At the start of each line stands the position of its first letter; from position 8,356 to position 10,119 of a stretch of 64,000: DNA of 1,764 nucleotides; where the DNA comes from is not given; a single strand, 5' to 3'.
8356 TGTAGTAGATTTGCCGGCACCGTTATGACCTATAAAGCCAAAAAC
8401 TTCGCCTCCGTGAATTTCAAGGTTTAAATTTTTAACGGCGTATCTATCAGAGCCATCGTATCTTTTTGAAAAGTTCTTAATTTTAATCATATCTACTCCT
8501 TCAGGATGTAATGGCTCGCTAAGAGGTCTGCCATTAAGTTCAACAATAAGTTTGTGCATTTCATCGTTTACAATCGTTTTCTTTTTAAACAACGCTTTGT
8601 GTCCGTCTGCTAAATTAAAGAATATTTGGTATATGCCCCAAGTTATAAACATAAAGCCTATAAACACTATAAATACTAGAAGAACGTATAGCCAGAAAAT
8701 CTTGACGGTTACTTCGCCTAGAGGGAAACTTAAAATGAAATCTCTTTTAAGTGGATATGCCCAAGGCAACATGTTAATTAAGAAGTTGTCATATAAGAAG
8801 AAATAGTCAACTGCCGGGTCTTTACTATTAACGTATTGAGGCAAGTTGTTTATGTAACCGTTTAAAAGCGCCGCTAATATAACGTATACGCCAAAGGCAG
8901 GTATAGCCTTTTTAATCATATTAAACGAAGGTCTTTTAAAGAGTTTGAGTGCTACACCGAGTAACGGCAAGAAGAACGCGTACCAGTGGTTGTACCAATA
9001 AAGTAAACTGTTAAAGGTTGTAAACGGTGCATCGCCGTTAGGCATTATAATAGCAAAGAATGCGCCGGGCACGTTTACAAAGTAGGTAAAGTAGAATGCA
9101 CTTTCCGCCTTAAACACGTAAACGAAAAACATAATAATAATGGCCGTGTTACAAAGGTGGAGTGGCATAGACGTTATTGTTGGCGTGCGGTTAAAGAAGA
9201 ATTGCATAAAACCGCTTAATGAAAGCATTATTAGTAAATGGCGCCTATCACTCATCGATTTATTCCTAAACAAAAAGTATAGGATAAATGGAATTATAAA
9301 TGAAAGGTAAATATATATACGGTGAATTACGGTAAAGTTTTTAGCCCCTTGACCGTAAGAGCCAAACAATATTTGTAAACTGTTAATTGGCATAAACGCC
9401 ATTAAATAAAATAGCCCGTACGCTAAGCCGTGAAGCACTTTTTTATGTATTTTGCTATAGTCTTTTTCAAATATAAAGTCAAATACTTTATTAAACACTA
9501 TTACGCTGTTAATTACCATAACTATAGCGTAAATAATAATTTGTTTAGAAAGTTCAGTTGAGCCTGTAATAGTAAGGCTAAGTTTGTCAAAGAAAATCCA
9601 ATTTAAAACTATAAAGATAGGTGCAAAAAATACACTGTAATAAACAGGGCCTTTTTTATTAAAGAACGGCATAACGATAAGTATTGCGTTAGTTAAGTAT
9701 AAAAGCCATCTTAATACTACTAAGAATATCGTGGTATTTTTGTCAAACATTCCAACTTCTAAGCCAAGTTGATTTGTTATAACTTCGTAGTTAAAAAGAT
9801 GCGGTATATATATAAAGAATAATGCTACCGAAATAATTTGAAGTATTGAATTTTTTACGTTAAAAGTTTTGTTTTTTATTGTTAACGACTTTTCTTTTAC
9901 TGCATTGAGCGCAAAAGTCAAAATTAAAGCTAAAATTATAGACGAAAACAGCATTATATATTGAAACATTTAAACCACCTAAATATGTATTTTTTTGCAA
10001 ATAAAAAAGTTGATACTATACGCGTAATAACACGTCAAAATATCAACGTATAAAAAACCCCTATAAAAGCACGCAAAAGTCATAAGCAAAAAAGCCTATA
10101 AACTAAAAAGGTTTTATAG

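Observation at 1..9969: Surface-protein/ABC cluster followed by a second copy of an unusual ~450-aa membrane domain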

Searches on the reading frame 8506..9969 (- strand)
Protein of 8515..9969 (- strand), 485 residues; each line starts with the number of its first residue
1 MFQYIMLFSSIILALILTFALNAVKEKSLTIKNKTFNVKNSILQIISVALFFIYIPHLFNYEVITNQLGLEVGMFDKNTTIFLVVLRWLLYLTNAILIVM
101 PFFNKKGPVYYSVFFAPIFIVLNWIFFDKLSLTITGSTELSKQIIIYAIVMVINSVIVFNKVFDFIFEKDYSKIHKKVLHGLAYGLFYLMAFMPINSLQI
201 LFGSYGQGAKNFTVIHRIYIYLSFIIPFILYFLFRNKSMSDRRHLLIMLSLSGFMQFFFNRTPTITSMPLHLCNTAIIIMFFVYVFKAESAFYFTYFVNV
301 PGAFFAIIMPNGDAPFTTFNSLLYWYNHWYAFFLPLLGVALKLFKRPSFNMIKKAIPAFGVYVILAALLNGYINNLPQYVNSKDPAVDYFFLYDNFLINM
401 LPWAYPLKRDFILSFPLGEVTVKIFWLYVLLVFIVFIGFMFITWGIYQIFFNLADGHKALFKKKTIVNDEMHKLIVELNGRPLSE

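Call 9: find_homologous_proteins(query=window:8515-9969:-, max_evalue=0.001)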
Query window:8515-9969:- (485 aa): 140 proteins with E <= 0.001 among 8000 candidates; the best 120 are listed.
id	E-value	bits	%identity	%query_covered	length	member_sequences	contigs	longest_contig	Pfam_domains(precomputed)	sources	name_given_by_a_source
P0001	0.0e+0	1049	100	100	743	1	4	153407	PF14808.12,PF00005.34,PF13304.13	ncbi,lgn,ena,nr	ncbi:MAG: YwaF family protein [Clostridia bacterium]|nr:YwaF family protein [Clostridia bacterium]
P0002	8.3e-267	904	84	100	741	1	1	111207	PF14808.12,PF00005.34,PF13304.13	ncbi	-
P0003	1.5e-262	890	82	100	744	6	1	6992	PF14808.12,PF00005.34,PF13304.13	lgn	-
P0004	2.1e-254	863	80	100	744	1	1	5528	PF14808.12,PF00005.34,PF13304.13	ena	-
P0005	1.4e-248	844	77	100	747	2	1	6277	PF14808.12,PF00005.34,PF13304.13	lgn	-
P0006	1.3e-168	580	55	100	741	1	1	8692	PF14808.12,PF00005.34,PF13304.13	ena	-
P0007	1.2e-153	531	53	100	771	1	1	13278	PF14808.12,PF00005.34,PF13304.13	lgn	-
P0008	8.8e-113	396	42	94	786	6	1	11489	PF14808.12,PF00005.34,PF13304.13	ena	-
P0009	1.5e-112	395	42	94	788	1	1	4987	PF14808.12,PF00005.34,PF13304.13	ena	-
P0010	7.4e-112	393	42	95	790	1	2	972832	PF14808.12,PF00005.34,PF13304.13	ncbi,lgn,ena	-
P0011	2.9e-110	388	41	95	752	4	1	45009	PF14808.12,PF00005.34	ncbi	-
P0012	1.3e-108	382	42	97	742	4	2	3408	PF14808.12,PF00005.34,PF13304.13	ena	-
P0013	7.2e-108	380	42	98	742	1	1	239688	PF14808.12,PF00005.34,PF13304.13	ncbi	-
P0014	1.5e-107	379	42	96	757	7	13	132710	PF14808.12,PF00005.34,PF13304.13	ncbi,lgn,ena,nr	ncbi:MAG: YwaF family protein [Clostridia bacterium]|nr:YwaF family protein [Clostridia bacterium]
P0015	2.2e-107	378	39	100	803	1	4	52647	PF14808.12,PF00005.34,PF13304.13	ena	-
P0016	6.5e-107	377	41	99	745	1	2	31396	PF14808.12,PF00005.34,PF13304.13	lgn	-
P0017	6.7e-107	377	43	100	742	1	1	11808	PF14808.12,PF00005.34,PF13304.13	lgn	-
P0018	6.7e-107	377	39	100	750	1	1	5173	PF14808.12,PF00005.34,PF13304.13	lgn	-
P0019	1.8e-106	375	41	100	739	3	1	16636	PF14808.12,PF00005.34,PF13304.13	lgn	-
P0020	3.0e-102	361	40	96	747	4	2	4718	PF14808.12,PF00005.34,PF13304.13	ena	-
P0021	1.1e-101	359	41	96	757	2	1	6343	PF14808.12,PF00005.34,PF13304.13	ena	-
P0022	1.6e-101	359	40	97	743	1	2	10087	PF14808.12,PF00005.34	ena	-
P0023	2.1e-101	358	39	96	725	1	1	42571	PF14808.12,PF00005.34,PF13304.13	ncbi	-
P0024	3.6e-101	358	40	98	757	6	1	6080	PF14808.12,PF00005.34,PF13304.13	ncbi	-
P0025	2.0e-100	355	39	95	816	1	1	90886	PF14808.12,PF00005.34,PF13304.13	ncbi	-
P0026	4.0e-98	348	38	100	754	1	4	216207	PF14808.12,PF00005.34,PF13304.13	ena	-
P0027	4.2e-98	348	38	100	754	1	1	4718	PF14808.12,PF00005.34,PF13304.13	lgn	-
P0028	1.8e-97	346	39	95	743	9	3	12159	PF14808.12,PF00005.34,PF13304.13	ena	-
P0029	2.6e-97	345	38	100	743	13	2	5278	PF14808.12,PF00005.34,PF13304.13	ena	-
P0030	4.0e-97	344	38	100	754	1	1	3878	PF14808.12,PF00005.34,PF13304.13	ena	-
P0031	4.0e-97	344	38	100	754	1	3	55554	PF14808.12,PF00005.34,PF13304.13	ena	-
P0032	4.2e-97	344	38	100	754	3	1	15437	PF14808.12,PF00005.34,PF13304.13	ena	-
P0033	4.2e-97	344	38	100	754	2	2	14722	PF14808.12,PF00005.34,PF13304.13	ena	-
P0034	4.3e-97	344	38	100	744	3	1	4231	PF14808.12,PF00005.34,PF13304.13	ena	-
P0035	4.4e-97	344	38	100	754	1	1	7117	PF14808.12,PF00005.34,PF13304.13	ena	-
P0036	4.5e-97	344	40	87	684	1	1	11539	PF14808.12,PF00005.34,PF13304.13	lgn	-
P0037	6.8e-97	344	38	98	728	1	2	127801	PF14808.12,PF00005.34,PF13304.13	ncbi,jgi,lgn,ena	ncbi:MAG: ATP-binding cassette domain-containing protein [Eubacteriales bacterium]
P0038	2.6e-96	342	39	100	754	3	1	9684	PF14808.12,PF00005.34,PF13304.13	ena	-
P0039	2.9e-96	342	35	100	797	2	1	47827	PF14808.12,PF00005.34,PF13304.13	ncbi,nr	ncbi:MAG: YwaF family protein [Clostridia bacterium]|nr:YwaF family protein [Clostridia bacterium]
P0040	5.8e-96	341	39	100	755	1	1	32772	PF14808.12,PF00005.34,PF13304.13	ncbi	-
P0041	9.3e-96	340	40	96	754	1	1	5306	PF14808.12,PF00005.34,PF13304.13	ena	-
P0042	2.2e-95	339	39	95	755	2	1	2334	PF14808.12,PF00005.34,PF13304.13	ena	-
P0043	2.9e-95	338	39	96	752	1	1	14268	PF14808.12,PF00005.34,PF13304.13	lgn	-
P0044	3.3e-95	338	38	100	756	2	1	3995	PF14808.12,PF00005.34,PF13304.13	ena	-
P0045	4.4e-95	338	37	100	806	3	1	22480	PF14808.12,PF00005.34,PF13304.13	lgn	-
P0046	6.2e-95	337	40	96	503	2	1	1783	PF14808.12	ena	-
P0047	2.1e-94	335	36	100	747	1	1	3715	PF14808.12,PF00005.34,PF13304.13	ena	-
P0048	3.6e-94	335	38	100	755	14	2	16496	PF14808.12,PF00005.34,PF13304.13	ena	-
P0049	4.6e-93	331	37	100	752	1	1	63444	PF14808.12,PF00005.34,PF13304.13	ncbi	-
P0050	1.0e-92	330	37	99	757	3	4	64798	PF14808.12,PF00005.34,PF13304.13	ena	-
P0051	8.0e-92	327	38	98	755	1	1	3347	PF14808.12,PF00005.34,PF13304.13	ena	-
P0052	1.1e-91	326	38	95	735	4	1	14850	PF14808.12,PF00005.34,PF13304.13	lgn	-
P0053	1.4e-91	326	38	95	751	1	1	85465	PF14808.12,PF00005.34,PF13304.13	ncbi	-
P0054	2.0e-91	326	39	98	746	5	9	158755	PF14808.12,PF00005.34,PF13304.13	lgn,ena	-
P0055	3.6e-91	325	37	95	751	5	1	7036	PF14808.12,PF00005.34,PF13304.13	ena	-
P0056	1.1e-90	323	37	98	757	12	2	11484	PF14808.12,PF00005.34,PF13304.13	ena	-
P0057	4.0e-90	321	37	96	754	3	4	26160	PF14808.12,PF00005.34,PF13304.13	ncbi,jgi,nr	ncbi:MAG: ATP-binding cassette domain-containing protein [Clostridiales bacterium]|nr:ATP-binding ca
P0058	6.5e-90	321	36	95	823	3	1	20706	PF14808.12,PF00005.34,PF13304.13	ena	-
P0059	7.1e-89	317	36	100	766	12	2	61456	PF14808.12,PF00005.34,PF13304.13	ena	-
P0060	1.6e-88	316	39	89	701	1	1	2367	PF14808.12,PF00005.34,PF13304.13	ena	-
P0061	2.1e-88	316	37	91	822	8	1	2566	PF14808.12,PF00005.34,PF13304.13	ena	-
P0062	3.2e-86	308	39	91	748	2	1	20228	PF14808.12,PF00005.34,PF13304.13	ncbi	-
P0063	1.5e-85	306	36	100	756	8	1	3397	PF14808.12,PF00005.34,PF13304.13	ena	-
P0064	8.1e-85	304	37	91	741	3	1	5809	PF14808.12,PF00005.34,PF13304.13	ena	-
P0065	1.6e-84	303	59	49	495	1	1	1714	PF14808.12,PF00005.34,PF13304.13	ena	-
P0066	2.0e-82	296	38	98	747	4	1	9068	PF14808.12,PF00005.34,PF13304.13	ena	-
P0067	1.1e-81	293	36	95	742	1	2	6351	PF14808.12,PF00005.34,PF13304.13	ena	-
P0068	3.1e-81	292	39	92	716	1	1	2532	PF14808.12,PF00005.34,PF13304.13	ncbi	-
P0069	3.6e-81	292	35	98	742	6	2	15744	PF14808.12,PF00005.34,PF13304.13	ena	-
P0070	6.0e-80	288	35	95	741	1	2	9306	PF14808.12,PF00005.34,PF13304.13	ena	-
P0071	1.7e-79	286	36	93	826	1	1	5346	PF14808.12,PF00005.34,PF13304.13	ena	-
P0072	2.4e-79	286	36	92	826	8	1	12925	PF14808.12,PF00005.34,PF13304.13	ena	-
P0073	6.1e-78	281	34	98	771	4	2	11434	PF14808.12,PF00005.34,PF13304.13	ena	-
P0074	5.6e-77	278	39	77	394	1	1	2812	PF14808.12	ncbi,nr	ncbi:MAG: YwaF family protein, partial [Clostridia bacterium]|nr:YwaF family protein [Clostridia bac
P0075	3.2e-76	275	34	98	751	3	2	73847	PF14808.12,PF00005.34,PF13304.13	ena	-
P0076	3.3e-76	275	35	95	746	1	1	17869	PF14808.12,PF00005.34,PF13304.13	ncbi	-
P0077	2.5e-75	273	35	94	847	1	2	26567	PF14808.12,PF00005.34,PF13304.13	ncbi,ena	-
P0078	8.0e-75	271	34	99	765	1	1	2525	PF14808.12,PF00005.34,PF13304.13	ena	-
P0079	1.2e-74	270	35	94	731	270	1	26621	PF14808.12,PF00005.34,PF13304.13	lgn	-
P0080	2.5e-74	269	33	95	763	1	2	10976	PF14808.12,PF00005.34,PF13304.13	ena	-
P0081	6.9e-74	268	35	92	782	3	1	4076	PF14808.12,PF00005.34,PF13304.13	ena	-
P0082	1.1e-72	264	33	98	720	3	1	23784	PF14808.12,PF00005.34,PF13304.13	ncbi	ncbi:MAG: YwaF family protein [Clostridia bacterium]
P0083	1.3e-72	264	41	68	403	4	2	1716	PF14808.12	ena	-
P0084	1.3e-72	264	35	86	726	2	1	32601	PF14808.12,PF00005.34,PF13304.13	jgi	-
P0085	2.2e-72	263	42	65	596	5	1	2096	PF14808.12,PF00005.34,PF13304.13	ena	-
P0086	3.1e-72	262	38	98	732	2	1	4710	PF14808.12,PF00005.34,PF13304.13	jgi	jgi:ABC-2 type transport system ATP-binding protein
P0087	1.1e-71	261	35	90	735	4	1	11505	PF14808.12,PF00005.34,PF13304.13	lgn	-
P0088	1.9e-71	260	35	100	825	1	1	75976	PF14808.12,PF00005.34,PF13304.13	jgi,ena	-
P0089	1.8e-70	256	35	92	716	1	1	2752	PF14808.12,PF00005.34,PF13304.13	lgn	-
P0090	8.8e-70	254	37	75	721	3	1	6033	PF14808.12,PF00005.34,PF13304.13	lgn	-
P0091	3.4e-66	242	38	89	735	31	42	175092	PF14808.12,PF00005.34,PF13304.13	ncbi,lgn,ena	-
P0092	9.4e-65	238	34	91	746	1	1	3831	PF14808.12,PF00005.34,PF13304.13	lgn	-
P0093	1.7e-64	237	35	93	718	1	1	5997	PF14808.12,PF00005.34,PF13304.13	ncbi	-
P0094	3.3e-64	236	36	93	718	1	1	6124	PF14808.12,PF00005.34,PF13304.13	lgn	-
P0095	4.3e-64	235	35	93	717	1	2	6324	PF14808.12,PF00005.34,PF13304.13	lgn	-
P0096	5.1e-64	235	36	92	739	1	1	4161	PF14808.12,PF00005.34,PF13304.13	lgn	-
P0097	1.4e-63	234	34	92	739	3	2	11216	PF14808.12,PF00005.34,PF13304.13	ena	-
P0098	4.6e-62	229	33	92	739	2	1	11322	PF14808.12,PF00005.34,PF13304.13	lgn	-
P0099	3.8e-61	226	34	92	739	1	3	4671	PF14808.12,PF00005.34,PF13304.13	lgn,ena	-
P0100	8.7e-60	221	33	92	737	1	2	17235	PF14808.12,PF00005.34,PF13304.13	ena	-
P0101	1.7e-59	220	34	85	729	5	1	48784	PF14808.12,PF00005.34,PF13304.13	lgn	-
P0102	2.1e-59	220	33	91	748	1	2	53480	PF14808.12,PF00005.34,PF13304.13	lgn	-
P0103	7.8e-59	218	33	95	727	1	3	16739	PF14808.12,PF00005.34,PF13304.13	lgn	-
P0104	2.3e-58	217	35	88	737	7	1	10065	PF14808.12,PF00005.34,PF13304.13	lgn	-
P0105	1.3e-56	211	32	94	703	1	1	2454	PF14808.12,PF00005.34,PF13304.13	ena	-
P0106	5.4e-56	209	33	92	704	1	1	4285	PF14808.12,PF00005.34,PF13304.13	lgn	-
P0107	1.5e-55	207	34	95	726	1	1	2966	PF14808.12,PF00005.34,PF13304.13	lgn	-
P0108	7.8e-54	202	37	70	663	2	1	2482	PF14808.12,PF00005.34,PF13304.13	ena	-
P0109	2.6e-50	190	39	59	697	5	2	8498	PF14808.12,PF00005.34,PF13304.13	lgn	-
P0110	2.6e-50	190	32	89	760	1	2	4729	PF14808.12,PF00005.34,PF13304.13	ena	-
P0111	1.7e-48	184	31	94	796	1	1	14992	PF14808.12,PF00005.34,PF13304.13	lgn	-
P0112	2.7e-46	177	30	98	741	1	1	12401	PF14808.12,PF00005.34,PF13304.13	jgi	-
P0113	1.1e-45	175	32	91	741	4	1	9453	PF14808.12,PF00005.34,PF13304.13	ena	-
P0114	4.2e-45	173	31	98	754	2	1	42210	PF14808.12,PF00005.34,PF13304.13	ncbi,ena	-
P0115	5.4e-43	166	35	61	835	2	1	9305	PF14808.12,PF00005.34,PF13304.13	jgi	-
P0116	2.4e-42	164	31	88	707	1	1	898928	PF14808.12,PF00005.34,PF13304.13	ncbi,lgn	-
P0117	3.5e-40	157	30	83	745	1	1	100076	PF14808.12,PF00005.34,PF13304.13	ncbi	-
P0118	7.5e-40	156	31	94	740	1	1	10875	PF14808.12,PF00005.34,PF13304.13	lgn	-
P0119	2.4e-38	151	39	57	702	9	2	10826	PF14808.12,PF00005.34,PF13304.13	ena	-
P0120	7.8e-38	149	30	93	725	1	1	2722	PF14808.12,PF00005.34,PF13304.13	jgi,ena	-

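Call 10: find_encoding_contigs(protein=P0001, flank=10000, max_places=4)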
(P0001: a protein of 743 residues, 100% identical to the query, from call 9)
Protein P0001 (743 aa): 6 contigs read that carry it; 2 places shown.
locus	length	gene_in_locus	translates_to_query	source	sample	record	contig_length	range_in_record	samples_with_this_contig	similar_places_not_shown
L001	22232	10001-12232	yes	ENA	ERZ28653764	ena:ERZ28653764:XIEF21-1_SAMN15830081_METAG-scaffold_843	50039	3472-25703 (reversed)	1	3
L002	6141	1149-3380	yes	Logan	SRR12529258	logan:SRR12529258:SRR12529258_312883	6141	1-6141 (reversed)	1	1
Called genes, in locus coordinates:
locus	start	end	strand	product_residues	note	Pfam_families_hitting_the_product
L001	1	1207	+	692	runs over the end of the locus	PF12437:GSIII_N, PF00120:Gln-synt_C, PF18318:Gln-synt_C-ter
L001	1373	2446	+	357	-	PF00266:Aminotran_5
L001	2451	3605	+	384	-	PF00389:2-Hacid_dh, PF02826:2-Hacid_dh_C, PF01262:AlaDh_PNT_C (weak), PF03446:NAD_binding_2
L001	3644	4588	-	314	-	PF00126:HTH_1, PF03466:LysR_substrate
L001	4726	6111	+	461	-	PF00682:HMGL-like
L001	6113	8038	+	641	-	PF00330:Aconitase, PF00694:Aconitase_C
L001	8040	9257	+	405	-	PF00180:Iso_dh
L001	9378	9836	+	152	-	-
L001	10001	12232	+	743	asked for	PF14808:TMEM164, PF00005:ABC_tran, PF13304:AAA_21 (weak)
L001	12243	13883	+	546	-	PF16949:ABC_tran_2 (faint), PF09847:12TM_1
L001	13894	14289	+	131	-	-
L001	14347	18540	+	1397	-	PF09479:Flg_new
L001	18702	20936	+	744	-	PF14808:TMEM164, PF00005:ABC_tran, PF13304:AAA_21 (faint)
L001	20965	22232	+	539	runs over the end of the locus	PF16949:ABC_tran_2, PF09847:12TM_1 (weak)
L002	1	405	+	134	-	?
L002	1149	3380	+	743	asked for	PF14808:TMEM164, PF00005:ABC_tran, PF13304:AAA_21 (weak)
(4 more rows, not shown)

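Call 20: search_solved_structures(query=A1, max_evalue=1, show_alignments=2)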
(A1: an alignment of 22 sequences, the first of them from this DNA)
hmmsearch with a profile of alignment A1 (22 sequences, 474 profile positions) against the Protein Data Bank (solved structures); distinct sequences matched with E-value up to 1: 0.

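Call 21: find_related_loci(query=A1, collection=genome_contigs, flank=10000)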
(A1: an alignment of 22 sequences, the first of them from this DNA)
Query A1 (488 aa) in genome_contigs; peptide patterns used: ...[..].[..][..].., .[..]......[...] (x = any residue, [..] = any of these).
598 stretches matched a pattern (row limit reached: there are more); 578 encode a relative of the query (tblastn E <= 1e-3); the best 80 are kept; 80 distinct loci.
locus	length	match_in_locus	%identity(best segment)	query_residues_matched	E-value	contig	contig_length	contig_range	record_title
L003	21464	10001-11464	84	1-488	0e+0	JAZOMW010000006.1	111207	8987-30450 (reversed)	MAG: Christensenellaceae bacterium isolate T1900045644_YK20190338.MAGScoT_cleanbin_000020 SGB_8154_k141_225329, whole ge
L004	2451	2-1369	55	33-488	9e-172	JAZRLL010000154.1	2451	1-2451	MAG: Christensenellaceae bacterium isolate T1900045435_YK20190126.MAGScoT_cleanbin_000010 SGB_7106_k141_821469, whole ge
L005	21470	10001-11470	42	1-487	2e-129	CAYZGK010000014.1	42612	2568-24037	MAG TPA_asm: uncultured Christensenella sp. isolate binchicken_co323_51 genome assembly, contig: NODE_637_length_42612_c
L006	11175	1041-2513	41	1-488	2e-127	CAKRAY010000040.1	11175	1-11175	MAG: uncultured Clostridia bacterium isolate REFINED_METABAT215_TOP10_CONTIGS_1500_ASSEMBLY_K77_MERGED__Hadza_MoBio_hadz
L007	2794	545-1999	42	31-488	2e-131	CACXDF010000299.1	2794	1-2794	MAG: uncultured Clostridiales bacterium isolate RUG11154 genome assembly, contig: RUG11154_asm_299, whole genome shotgun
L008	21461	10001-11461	42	27-488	5e-125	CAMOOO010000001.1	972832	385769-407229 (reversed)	MAG: uncultured Clostridia bacterium isolate SRR873608_bin.182_metaWRAP_v1.3_MAG genome assembly, contig: NODE_1_length_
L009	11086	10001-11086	54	1-360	2e-120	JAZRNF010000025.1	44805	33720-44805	MAG: Christensenellaceae bacterium isolate T1900045412_YK20190102.MAGScoT_cleanbin_000009 SGB_7016_k141_2224859, whole g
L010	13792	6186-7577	42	26-488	5e-120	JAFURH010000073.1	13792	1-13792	MAG: Clostridia bacterium isolate RGIG4754 Roe_deer_Rectum.Co__c1853231, whole genome shotgun sequence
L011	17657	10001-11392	42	26-488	1e-119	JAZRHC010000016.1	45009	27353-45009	MAG: Candidatus Scatosoma sp. isolate T1900045485_YK20190179.MAGScoT_cleanbin_000006 SGB_7340_k141_1996943, whole genome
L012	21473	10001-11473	39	1-488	1e-117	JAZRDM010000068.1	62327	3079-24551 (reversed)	MAG: Candidatus Scatosoma sp. isolate T1900045506_YK20190200.MAGScoT_cleanbin_000022 SGB_7533_k141_762662, whole genome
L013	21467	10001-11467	41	1-488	6e-116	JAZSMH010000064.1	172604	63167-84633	MAG: Clostridia bacterium isolate T1900044555_TS20190021.MAGScoT_cleanbin_000019 SGB_290_k141_2438612, whole genome shot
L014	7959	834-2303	41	1-488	7e-114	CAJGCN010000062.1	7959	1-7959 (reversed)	MAG: uncultured Clostridia bacterium isolate MAG14 genome assembly, contig: k141_2533403_length_7959_cov_14.4997, whole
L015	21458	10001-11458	39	5-487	1e-112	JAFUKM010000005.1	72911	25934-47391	MAG: Clostridia bacterium isolate RGIG4577 Roe_deer_Rectum-2__c1387, whole genome shotgun sequence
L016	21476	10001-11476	39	24-488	2e-112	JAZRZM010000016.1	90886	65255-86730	MAG: Clostridia bacterium isolate T1900044948_TA20190001.MAGScoT_cleanbin_000020 SGB_3506_k141_2509310, whole genome sho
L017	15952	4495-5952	40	5-488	2e-112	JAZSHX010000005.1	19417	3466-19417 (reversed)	MAG: Candidatus Scatosoma sp. isolate T1900044574_TS20190040.MAGScoT_cleanbin_000015 SGB_472_k141_825452, whole genome s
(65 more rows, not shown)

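Call 67: search_protein_representatives(protein=window:8515-9969:-)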
Query: 485 residues. Proteins with E-value up to 0.001 (for the whole library): 180; up to 1e-10: 111; up to 1e-30: 31. The best 150 are listed.
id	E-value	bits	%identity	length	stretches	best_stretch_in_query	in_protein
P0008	2.8e-113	396.0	43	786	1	8-482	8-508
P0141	6.5e-65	236.5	36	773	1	72-483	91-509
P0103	2.5e-59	218.1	36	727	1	6-464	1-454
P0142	2.5e-56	208.2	36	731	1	4-484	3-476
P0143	2.3e-55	205.0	29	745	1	39-462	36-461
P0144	2.6e-48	181.7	34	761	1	43-462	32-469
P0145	5.3e-48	180.7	38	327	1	9-334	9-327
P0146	6.0e-47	177.2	31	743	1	42-465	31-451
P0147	4.3e-46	174.4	29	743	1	25-485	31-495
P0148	3.2e-45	171.5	34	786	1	69-466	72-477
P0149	1.4e-44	169.4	33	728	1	14-464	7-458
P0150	1.8e-44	169.1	32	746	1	3-485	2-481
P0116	7.8e-43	163.7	32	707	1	40-461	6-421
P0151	4.5e-42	161.2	30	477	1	40-463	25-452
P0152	2.8e-41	158.6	31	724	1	35-484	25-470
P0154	6.7e-40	154.0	31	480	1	11-479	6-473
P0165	4.9e-32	128.1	31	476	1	5-457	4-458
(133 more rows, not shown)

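Call 68: find_encoding_contigs(protein=P0154, flank=8000, max_places=3)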
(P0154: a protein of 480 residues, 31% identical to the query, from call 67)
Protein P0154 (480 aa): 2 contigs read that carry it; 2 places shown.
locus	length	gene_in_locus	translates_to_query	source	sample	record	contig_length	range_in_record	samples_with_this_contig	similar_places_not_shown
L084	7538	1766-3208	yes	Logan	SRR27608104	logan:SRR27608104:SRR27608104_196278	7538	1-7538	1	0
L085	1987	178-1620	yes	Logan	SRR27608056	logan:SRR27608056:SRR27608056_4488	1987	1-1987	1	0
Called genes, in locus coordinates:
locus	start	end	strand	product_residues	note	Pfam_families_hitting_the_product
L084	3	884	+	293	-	?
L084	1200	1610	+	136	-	-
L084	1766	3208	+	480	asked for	PF14808:TMEM164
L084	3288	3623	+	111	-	-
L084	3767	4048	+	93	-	PF13683:rve_3 (weak), PF13333:rve_2 (weak)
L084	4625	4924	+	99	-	-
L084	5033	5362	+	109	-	PF13443:HTH_26, PF01381:HTH_3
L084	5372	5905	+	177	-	PF07638:Sigma70_ECF (faint), PF08281:Sigma70_r4_2 (weak)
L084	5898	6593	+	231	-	-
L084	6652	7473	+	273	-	-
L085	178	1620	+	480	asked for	PF14808:TMEM164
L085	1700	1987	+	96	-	?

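Call 69: find_encoding_contigs(protein=P0151, flank=8000, max_places=2)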
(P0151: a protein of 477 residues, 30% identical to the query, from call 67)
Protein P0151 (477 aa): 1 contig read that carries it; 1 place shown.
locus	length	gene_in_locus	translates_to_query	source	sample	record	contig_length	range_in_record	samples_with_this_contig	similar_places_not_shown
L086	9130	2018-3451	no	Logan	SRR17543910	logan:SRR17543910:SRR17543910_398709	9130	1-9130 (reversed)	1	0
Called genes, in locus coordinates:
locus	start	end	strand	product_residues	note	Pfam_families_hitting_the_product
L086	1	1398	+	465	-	?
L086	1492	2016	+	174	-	-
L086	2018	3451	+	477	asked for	PF14808:TMEM164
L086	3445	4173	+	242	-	PF00005:ABC_tran, PF13304:AAA_21 (weak)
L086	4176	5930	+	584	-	-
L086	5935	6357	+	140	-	-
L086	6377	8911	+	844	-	PF02368:Big_2, PF22359:Big-like (weak), PF02368:Big_2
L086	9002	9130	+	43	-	?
